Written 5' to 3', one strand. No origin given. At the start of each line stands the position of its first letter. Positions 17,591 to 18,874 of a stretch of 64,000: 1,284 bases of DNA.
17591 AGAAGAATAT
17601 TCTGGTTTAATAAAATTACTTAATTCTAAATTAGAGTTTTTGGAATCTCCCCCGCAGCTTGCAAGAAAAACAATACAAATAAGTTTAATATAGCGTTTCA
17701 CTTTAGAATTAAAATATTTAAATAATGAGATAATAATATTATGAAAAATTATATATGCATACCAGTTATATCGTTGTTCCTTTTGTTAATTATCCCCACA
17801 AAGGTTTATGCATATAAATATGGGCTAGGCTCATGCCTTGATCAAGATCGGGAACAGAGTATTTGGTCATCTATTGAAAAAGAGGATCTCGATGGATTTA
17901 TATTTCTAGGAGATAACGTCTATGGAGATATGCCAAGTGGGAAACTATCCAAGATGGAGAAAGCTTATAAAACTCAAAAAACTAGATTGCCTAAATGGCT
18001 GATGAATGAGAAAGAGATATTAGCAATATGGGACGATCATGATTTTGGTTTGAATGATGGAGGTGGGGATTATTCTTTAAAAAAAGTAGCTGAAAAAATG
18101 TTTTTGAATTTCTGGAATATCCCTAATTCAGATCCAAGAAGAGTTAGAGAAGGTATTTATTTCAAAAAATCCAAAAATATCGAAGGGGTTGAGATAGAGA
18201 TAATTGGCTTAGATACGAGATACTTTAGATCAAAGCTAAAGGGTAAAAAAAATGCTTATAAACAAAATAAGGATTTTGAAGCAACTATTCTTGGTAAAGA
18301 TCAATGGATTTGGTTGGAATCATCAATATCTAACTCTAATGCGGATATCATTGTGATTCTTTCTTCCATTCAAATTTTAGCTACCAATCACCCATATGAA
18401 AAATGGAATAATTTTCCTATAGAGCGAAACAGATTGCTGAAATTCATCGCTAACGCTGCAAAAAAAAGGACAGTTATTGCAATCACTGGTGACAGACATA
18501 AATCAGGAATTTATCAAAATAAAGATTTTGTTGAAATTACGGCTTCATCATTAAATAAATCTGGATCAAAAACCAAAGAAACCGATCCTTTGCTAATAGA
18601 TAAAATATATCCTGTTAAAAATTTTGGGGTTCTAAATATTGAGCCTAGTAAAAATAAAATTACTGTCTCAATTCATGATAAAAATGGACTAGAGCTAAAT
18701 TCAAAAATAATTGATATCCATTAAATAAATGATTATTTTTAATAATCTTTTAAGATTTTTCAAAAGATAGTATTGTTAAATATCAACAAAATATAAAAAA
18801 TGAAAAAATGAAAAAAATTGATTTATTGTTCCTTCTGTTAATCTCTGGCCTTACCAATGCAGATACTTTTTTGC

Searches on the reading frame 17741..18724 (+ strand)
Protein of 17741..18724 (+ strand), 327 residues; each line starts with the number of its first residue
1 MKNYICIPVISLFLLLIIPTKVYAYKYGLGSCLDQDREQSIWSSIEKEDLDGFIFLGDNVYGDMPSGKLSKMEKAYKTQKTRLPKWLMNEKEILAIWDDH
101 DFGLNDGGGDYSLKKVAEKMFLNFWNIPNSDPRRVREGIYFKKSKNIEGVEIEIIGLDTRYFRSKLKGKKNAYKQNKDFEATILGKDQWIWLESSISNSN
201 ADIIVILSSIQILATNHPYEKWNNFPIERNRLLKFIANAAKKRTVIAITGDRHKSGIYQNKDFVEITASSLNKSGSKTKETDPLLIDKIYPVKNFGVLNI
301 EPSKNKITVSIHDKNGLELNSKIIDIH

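Call 50: search_protein_families(library=pfam, proteins=[window:17741-18724:+], max_evalue=0.001)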
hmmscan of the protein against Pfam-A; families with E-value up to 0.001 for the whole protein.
window:17741-18724:+ (327 aa): 1 family
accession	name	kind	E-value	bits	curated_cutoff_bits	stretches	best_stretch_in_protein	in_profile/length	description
PF09423.15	PhoD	-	9.4e-19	68.1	27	1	149-281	151-301/343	PhoD-like phosphatase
